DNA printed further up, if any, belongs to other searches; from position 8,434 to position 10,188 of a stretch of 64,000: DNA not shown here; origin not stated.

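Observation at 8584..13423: Translationally coupled operon: FAD disulfide oxidoreductase, DedA/TVP38 and a polytopic pentaheme cytochrome c with TPR domain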

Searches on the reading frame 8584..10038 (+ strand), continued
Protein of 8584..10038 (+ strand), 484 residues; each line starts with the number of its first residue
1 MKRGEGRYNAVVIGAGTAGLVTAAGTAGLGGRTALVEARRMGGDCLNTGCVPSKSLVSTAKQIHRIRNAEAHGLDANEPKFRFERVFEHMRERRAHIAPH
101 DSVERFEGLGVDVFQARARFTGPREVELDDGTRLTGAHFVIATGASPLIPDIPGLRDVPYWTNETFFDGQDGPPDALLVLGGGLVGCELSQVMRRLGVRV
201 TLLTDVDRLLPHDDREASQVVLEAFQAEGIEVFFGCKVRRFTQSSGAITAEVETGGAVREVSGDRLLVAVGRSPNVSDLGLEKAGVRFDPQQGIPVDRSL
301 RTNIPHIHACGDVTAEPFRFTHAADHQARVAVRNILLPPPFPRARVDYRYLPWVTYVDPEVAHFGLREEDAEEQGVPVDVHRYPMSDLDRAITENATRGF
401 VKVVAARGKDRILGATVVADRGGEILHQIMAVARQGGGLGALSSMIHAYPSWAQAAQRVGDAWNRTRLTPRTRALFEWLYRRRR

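Call 64: find_encoding_contigs(protein=P0180, flank=10000, max_places=1)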
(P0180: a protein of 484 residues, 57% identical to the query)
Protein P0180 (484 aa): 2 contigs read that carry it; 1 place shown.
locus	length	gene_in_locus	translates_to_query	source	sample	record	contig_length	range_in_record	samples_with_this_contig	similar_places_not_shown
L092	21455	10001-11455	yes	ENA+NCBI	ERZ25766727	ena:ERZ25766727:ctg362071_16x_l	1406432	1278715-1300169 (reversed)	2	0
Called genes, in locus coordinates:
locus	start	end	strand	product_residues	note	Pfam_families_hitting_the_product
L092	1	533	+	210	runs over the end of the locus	-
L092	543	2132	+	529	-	PF01642:MM_CoA_mutase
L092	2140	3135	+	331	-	PF00005:ABC_tran, PF13304:AAA_21, PF08352:oligo_HPY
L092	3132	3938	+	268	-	PF00005:ABC_tran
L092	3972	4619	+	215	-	PF03167:UDG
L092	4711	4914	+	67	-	-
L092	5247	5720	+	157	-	PF13751:DDE_Tnp_1_6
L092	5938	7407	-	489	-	PF02225:PA, PF04389:Peptidase_M28, PF01546:Peptidase_M20 (faint), PF00595:PDZ (weak), PF13180:PDZ_2, PF17820:PDZ_6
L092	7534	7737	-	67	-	-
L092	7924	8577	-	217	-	PF01351:RNase_HII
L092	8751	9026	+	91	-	-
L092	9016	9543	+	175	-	PF00583:Acetyltransf_1, PF13673:Acetyltransf_10 (weak), PF13508:Acetyltransf_7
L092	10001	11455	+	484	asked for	PF01134:GIDA (weak), PF03486:HI0933_like (faint), PF07992:Pyr_redox_2, PF00070:Pyr_redox, PF02852:Pyr_redox_dim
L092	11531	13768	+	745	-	PF08479:POTRA_2 (faint), PF07244:POTRA, PF01103:Omp85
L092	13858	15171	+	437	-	PF13435:Cytochrome_C554 (faint)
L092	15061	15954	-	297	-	PF03050:DDE_Tnp_IS66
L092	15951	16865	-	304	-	PF14236:DruA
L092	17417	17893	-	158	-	PF01161:PBP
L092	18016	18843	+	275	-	PF07238:PilZ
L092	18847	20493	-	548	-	PF00920:ILVD_EDD_N, PF24877:ILV_EDD_C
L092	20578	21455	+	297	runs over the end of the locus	PF02558:ApbA, PF08546:ApbA_C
